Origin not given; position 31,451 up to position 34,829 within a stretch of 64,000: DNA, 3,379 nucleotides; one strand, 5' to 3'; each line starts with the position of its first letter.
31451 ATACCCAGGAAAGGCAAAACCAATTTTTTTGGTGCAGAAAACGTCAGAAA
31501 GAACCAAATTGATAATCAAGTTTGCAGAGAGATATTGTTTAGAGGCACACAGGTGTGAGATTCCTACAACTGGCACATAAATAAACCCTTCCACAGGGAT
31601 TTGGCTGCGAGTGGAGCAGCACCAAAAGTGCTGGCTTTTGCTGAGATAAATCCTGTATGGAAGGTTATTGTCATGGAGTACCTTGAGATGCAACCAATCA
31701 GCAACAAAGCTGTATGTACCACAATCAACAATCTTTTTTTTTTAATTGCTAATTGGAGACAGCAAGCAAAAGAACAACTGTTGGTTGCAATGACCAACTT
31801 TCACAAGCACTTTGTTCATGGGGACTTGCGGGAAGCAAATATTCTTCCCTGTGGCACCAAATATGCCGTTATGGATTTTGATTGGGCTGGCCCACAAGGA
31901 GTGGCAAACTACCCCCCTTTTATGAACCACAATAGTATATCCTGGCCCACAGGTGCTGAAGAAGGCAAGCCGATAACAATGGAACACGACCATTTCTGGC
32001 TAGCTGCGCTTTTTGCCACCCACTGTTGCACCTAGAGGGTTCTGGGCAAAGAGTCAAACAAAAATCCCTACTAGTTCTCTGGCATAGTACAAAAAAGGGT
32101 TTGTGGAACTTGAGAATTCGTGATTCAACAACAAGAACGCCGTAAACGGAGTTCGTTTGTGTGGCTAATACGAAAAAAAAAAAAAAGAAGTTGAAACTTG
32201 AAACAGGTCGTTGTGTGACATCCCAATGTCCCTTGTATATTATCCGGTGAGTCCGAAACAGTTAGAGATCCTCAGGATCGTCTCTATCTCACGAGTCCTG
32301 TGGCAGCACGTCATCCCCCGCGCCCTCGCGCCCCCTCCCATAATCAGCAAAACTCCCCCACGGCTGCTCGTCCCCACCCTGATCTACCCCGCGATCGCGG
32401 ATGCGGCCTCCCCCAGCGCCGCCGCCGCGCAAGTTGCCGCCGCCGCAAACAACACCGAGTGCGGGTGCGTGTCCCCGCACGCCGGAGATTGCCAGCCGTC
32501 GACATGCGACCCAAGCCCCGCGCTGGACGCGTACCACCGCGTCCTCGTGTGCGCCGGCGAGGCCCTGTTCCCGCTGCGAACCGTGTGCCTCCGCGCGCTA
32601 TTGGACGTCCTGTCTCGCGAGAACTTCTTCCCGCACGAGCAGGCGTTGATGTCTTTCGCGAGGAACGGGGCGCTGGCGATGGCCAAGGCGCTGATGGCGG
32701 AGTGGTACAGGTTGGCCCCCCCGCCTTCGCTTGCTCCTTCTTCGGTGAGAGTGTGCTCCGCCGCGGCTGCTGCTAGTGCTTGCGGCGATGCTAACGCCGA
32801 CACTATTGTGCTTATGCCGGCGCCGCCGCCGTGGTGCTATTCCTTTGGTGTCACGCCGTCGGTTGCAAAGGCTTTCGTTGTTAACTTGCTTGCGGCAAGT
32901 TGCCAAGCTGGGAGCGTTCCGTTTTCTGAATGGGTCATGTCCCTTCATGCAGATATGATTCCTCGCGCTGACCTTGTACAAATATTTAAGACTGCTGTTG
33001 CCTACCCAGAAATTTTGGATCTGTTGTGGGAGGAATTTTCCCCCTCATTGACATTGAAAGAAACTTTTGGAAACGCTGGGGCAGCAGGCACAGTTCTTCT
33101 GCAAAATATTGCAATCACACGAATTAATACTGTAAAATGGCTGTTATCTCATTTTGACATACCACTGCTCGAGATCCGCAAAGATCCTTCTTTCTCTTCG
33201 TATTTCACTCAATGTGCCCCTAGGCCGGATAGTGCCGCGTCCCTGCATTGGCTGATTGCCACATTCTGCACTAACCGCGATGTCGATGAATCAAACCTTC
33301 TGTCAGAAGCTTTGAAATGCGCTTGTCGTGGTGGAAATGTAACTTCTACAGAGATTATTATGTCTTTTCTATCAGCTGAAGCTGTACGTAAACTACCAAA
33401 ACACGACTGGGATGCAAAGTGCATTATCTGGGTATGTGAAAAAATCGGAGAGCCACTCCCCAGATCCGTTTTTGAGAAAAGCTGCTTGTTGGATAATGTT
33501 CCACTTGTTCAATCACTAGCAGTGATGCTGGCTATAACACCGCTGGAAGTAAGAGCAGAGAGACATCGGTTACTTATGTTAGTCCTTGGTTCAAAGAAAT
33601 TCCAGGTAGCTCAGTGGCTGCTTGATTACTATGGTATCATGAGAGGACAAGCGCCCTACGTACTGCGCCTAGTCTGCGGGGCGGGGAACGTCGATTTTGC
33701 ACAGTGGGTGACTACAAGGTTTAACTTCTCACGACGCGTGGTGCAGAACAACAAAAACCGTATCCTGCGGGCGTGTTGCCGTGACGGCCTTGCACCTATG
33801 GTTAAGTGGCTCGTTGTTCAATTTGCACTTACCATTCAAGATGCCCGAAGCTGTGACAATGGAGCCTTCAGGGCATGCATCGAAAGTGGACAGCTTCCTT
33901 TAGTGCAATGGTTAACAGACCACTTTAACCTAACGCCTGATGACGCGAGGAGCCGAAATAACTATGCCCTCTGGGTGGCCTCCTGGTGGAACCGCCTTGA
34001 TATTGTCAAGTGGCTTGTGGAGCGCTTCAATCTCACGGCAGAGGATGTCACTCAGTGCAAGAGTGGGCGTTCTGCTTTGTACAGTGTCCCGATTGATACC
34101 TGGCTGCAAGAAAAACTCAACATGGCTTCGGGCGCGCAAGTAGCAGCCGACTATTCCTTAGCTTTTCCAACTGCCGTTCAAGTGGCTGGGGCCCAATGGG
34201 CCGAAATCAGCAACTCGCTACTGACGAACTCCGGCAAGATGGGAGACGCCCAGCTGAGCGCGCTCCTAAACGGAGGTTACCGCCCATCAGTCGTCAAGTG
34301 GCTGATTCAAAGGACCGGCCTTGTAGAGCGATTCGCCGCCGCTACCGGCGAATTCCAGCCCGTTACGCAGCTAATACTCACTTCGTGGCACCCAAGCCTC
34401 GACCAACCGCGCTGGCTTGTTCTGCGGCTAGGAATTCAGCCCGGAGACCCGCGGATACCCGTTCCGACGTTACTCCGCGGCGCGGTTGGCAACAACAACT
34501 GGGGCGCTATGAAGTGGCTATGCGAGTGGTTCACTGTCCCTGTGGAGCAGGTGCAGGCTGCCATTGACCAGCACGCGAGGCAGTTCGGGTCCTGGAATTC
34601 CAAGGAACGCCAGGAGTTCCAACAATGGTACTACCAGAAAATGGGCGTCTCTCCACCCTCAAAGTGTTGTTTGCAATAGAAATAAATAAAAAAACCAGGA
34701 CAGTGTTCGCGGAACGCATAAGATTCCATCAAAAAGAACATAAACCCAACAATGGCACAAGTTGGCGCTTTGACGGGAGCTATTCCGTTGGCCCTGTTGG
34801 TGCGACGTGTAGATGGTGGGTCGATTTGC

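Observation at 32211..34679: Intronless 822-aa ORF of divergent ankyrin-like repeats with a GC-rich 5' third, in an intron-dense genome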

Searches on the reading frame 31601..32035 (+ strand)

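Call 45: search_protein_families(library=pfam, proteins=[window:31601-32035:+], max_evalue=0.01)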
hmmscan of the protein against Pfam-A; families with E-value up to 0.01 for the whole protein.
window:31601-32035:+ (144 aa): 3 families
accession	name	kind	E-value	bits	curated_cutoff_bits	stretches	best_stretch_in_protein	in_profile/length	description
PF19974.5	TCAD9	-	0.0019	17.9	40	1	57-100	285-328/429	Ternary complex associated domain 9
PF01163.29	RIO1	-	0.0023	18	22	1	21-93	81-148/187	RIO domain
PF01636.29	APH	-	0.0037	17.5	23.2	0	55-97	153-198/239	Phosphotransferase enzyme family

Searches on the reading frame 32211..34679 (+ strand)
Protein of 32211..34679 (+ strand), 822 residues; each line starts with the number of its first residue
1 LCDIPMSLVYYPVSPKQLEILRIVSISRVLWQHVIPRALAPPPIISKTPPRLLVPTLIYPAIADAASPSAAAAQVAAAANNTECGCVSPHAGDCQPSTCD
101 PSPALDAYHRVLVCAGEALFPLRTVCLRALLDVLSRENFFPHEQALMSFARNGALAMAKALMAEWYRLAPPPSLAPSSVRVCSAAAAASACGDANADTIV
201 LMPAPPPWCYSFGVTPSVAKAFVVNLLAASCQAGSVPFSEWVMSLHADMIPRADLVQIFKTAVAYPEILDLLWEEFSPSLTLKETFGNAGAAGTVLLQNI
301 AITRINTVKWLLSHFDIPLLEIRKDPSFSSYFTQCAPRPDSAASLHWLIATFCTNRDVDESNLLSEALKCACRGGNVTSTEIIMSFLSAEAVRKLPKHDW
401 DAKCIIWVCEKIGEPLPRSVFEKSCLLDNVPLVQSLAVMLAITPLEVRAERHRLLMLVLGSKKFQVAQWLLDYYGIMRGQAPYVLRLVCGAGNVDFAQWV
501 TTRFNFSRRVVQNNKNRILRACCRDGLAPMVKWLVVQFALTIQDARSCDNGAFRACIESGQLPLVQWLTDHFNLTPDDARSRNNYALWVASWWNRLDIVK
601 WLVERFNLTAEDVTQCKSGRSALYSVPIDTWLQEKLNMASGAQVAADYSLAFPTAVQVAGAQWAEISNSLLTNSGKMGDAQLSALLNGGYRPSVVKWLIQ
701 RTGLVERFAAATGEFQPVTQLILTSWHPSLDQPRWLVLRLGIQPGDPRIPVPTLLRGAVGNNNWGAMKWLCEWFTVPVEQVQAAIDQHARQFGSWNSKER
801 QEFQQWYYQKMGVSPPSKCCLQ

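Call 3: search_protein_families(library=pfam, proteins=[window:32211-34679:+], max_evalue=10)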
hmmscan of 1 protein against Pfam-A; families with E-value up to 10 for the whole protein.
window:32211-34679:+ (822 aa): 5 families
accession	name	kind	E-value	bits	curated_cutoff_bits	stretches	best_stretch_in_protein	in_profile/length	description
PF12796.13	Ank_2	-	1.7e-10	41.7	27.3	2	521-609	3-87/90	Ankyrin repeats (3 copies)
PF13606.12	Ank_3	-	8.2e-06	26.2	22.3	0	583-606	2-24/30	Ankyrin repeat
PF13637.12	Ank_4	-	1.4e-05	25.7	22.7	1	554-603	3-50/50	Ankyrin repeats (many copies)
PF00023.36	Ank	-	0.00073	20.2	21.1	1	584-610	3-30/33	Ankyrin repeat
PF13857.12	Ank_5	-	0.075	13.9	27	0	572-604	5-38/56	Ankyrin repeats (many copies)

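Call 5: find_homologous_proteins(query=window:32226-34679:+)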
Query window:32226-34679:+ (817 aa): 2 proteins with E <= 0.001 among 8000 candidates.
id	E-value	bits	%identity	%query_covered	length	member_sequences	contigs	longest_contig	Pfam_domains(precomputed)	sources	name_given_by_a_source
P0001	0.0e+0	1835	98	100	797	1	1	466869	PF13606.13,PF12796.14,PF13637.13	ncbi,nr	ncbi:hypothetical protein Pelo_160 [Pelomyxa schiedti]|nr:hypothetical protein Pelo_160 [Pelomyxa sc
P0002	4.4e-12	63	26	31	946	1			PF13606.13,PF13857.13,PF12796.14,PF00023.37,PF13637.13,PF24521.3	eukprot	eukprot:TRINITY_DN65558_c0_g1_i1.p1 TRINITY_DN65558_c0_g1~~TRINITY_DN65558_c0_g1_i1.p1 ORF type:comp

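Call 8: find_encoding_contigs(protein=P0001, flank=10000, max_places=3)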
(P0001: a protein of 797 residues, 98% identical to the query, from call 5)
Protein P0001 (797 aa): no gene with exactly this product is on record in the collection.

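Call 46: predict_structure(alignment_id=A1)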
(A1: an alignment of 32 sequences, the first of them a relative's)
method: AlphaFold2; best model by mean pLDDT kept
length: 797 residues; sequences in the alignment: 32
mean_pLDDT: 73.5   pTM: 0.60
mean pLDDT of the five models: 73.5, 72.7, 71.6, 71.4, 70.5
residues with pLDDT >= 90: 194; 70-90: 324; 50-70: 101; < 50: 178
segments of 3 or more residues with pLDDT < 50: 1-111, 113-115, 117-124, 139-141, 143-149, 594-608, 627-631, 641-652, 794-797
pLDDT, mean of each block of 10 residues (from residue 1): 32 32 28 33 46 37 32 38 43 38 46 47 51 53 48 56 66 57 60 86 90 90 88 88 91 77 81 85 90 87 87 88 88 77 87 89 85 79 83 86 88 86 84 92 92 83 94 95 92 96 98 98 96 97 98 94 92 97 91 46 45 50 50 51 46 61 77 89 79 75 74 84 86 85 88 88 78 79 85 47
secondary structure, 60 per line:
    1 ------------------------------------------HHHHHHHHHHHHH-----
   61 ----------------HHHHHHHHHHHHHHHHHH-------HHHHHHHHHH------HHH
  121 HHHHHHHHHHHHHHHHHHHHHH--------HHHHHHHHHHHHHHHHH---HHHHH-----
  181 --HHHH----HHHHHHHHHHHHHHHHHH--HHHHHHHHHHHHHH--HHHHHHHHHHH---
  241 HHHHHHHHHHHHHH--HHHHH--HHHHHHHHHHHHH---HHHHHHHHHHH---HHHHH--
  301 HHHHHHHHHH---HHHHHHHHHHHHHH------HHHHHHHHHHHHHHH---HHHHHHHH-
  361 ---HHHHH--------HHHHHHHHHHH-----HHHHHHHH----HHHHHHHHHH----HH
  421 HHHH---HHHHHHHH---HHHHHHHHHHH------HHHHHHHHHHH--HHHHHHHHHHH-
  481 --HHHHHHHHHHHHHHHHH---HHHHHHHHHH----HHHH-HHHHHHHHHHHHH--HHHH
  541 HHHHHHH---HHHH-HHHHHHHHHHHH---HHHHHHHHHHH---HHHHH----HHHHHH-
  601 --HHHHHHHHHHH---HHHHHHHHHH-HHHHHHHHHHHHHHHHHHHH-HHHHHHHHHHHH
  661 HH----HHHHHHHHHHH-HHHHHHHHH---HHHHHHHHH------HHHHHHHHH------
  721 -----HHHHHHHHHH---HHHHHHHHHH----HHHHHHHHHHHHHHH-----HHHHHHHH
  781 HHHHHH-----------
elements in order (helices of 4 or more, strands of 3 or more residues): H43-55 H77-94 H102-111 H118-142 H151-167 H171-175 H183-186 H191-208 H211-224 H227-237 H241-254 H257-261 H264-276 H280-290 H294-298 H301-310 H314-327 H334-348 H352-359 H364-368 H377-387 H393-400 H405-414 H419-424 H428-435 H439-449 H456-466 H469-479 H483-499 H503-512 H517-520 H522-534 H537-547 H551-554 H556-567 H571-581 H585-589 H594-599 H603-613 H617-626 H628-647 H649-662 H667-677 H679-687 H691-699 H706-714 H726-735 H739-748 H753-767 H773-786

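Call 48: fold_search(model_id=the predicted structure, library=pdb)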
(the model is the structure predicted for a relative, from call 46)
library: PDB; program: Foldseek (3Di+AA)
matches with E <= 10: 669; with E <= 0.001: 0
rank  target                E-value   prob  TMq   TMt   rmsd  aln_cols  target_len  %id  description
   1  5leb                  2.1e-03  1.00  0.16  0.25  20.2       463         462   12  Crystal structure of DARPin-DARPin rigid fusion, variant DDD_D12_06_D12_06_D12 (released 2017-08-02)
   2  5et1_A                3.6e-03  1.00  0.22  0.47  12.1       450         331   12  Crystal structure of Myo3b-ARB1 in complex with Espin1-AR (released 2016-02-03)
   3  7rdr_A                3.8e-03  0.89  0.09  0.13  21.9       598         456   11  Circular tandem repeat protein with novel repeat topology and enhanced subunit contact surfaces (released 2021-09-01)
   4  5et0_A                5.6e-03  1.00  0.22  0.42   9.7       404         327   13  Crystal structure of Myo3b-ARB2 in complex with Espin1-AR (released 2016-02-03)
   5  8cwy_A                5.6e-03  0.60  0.07  0.10  27.0       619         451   10  Accurate computational design of genetically encoded 3D protein crystals (released 2023-11-01)
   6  8cws_A                6.3e-03  0.60  0.07  0.11  27.6       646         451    8  Accurate computational design of genetically encoded 3D protein crystals (released 2023-11-01)
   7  5vkq_A                1.1e-02  1.00  0.30  0.18  27.5       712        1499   14  Structure of a mechanotransduction ion channel Drosophila NOMPC in nanodisc (released 2017-06-28)
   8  4m59_A                1.2e-02  1.00  0.23  0.25  32.3       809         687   12  Crystal structure of the pentatricopeptide repeat protein PPR10 in complex with an 18-nt psaJ RNA element (released 2013-10-30)
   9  4oe1_A                1.2e-02  1.00  0.23  0.25  32.3       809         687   12  Crystal structure of the pentatricopeptide repeat protein PPR10 (C256S/C430S/C449S) in complex with an 18-nt PSAJ rna  (released 2014-09-24)
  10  5et0_C                1.6e-02  1.00  0.23  0.50   8.2       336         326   15  Crystal structure of Myo3b-ARB2 in complex with Espin1-AR (released 2016-02-03)
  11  9f1b_DB               1.6e-02  0.95  0.18  0.17  33.6       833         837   10  Mammalian ternary complex of a translating 80S ribosome, NAC and NatA/E (released 2024-08-21)
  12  4oe1_B                1.7e-02  0.99  0.22  0.24  31.3       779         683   11  Crystal structure of the pentatricopeptide repeat protein PPR10 (C256S/C430S/C449S) in complex with an 18-nt PSAJ rna  (released 2014-09-24)
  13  7el6_A                1.9e-02  1.00  0.19  0.39   8.7       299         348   14  Structure of SMCR8 bound FEM1B (released 2021-05-12)
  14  7ptx                  2.2e-02  0.98  0.18  0.15  20.6       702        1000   11  Alpha-latrocrustotoxin monomer (released 2021-12-08)
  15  9fpz_B                2.7e-02  0.90  0.18  0.17  32.9       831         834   12  Human NatA-MAP2 80S ribosome complex (released 2024-07-03)
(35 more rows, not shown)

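Call 57: fold_search(model_id=the predicted structure, library=viral)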
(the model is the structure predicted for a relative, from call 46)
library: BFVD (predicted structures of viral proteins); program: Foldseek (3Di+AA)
matches with E <= 10: 707; with E <= 0.001: 78
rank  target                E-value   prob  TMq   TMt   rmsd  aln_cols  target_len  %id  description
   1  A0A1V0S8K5            1.2e-07  1.00  0.45  0.57  10.5       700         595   14  Ankyrin repeat protein [Catovirus CTV1]
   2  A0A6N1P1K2            1.8e-07  1.00  0.40  0.41  10.9       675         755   14  Putative ankyrin repeat protein [Tupanvirus soda lake]
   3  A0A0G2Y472            6.1e-07  1.00  0.32  0.51  10.1       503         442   14  Ankyrin repeat protein [Acanthamoeba polyphaga mimivirus Kroon]
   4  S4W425                9.6e-07  1.00  0.34  0.39  19.4       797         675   15  Ankyrin repeat domain containing protein [Pandoravirus salinus]
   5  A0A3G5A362            9.9e-07  1.00  0.28  0.39  18.8       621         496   12  Ankyrin repeat protein [Harvfovirus sp.]
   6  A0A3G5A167            1.1e-06  1.00  0.26  0.43  19.7       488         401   14  Ankyrin repeat protein [Harvfovirus sp.]
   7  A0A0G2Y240            1.2e-06  1.00  0.47  0.67   8.8       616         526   12  Ankyrin repeat protein [Acanthamoeba polyphaga mimivirus Kroon]
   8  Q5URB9                1.4e-06  1.00  0.36  0.48  13.8       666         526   12  Putative ankyrin repeat protein R840 [Acanthamoeba polyphaga mimivirus]
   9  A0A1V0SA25            1.9e-06  1.00  0.28  0.33  15.2       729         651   12  Ankyrin repeat protein [Catovirus CTV1]
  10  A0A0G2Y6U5            1.9e-06  1.00  0.34  0.39  13.6       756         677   11  Putative ankyrin repeat protein [Acanthamoeba polyphaga mimivirus]
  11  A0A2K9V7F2            2.0e-06  1.00  0.34  0.38  15.4       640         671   12  Ankyrin repeat protein [Bandra megavirus]
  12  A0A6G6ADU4            2.6e-06  1.00  0.30  0.40  13.1       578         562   13  Ankyrin repeat-containing protein [Borely moumouvirus]
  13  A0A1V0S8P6            2.7e-06  1.00  0.26  0.40  15.9       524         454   15  Ankyrin repeat protein [Catovirus CTV1]
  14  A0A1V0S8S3            4.8e-06  1.00  0.37  0.55  15.1       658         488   12  Ankyrin repeat protein [Catovirus CTV1]
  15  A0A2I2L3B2            6.4e-06  1.00  0.34  0.42  12.9       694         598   11  Ankyrin-repeat protein [Orpheovirus IHUMI-LCC2]
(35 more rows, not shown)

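Call 70: find_related_loci(query=P0001, collection=viral_contigs, flank=3000)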
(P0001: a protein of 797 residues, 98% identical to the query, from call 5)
Query P0001 (797 aa) in viral_contigs; peptide patterns used: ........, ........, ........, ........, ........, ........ (x = any residue, [..] = any of these).
1 stretches matched a pattern, but none encodes a relative of the query by tblastn (E <= 1e-3).

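Call 96: find_related_loci(query=P0001, collection=metagenome_contigs, flank=5000)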
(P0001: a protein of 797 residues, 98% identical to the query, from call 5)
Query P0001 (797 aa) in metagenome_contigs; peptide patterns used: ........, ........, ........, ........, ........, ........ (x = any residue, [..] = any of these).
16 stretches matched a pattern, but none encodes a relative of the query by tblastn (E <= 1e-3).

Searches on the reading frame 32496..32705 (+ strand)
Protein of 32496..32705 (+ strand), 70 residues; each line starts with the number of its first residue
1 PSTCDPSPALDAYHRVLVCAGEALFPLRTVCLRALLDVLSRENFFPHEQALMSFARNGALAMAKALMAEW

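Call 85: search_protein_families(library=pfam, proteins=[window:32496-32705:+], max_evalue=10)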
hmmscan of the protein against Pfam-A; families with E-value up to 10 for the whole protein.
seq(70 aa): 0 families
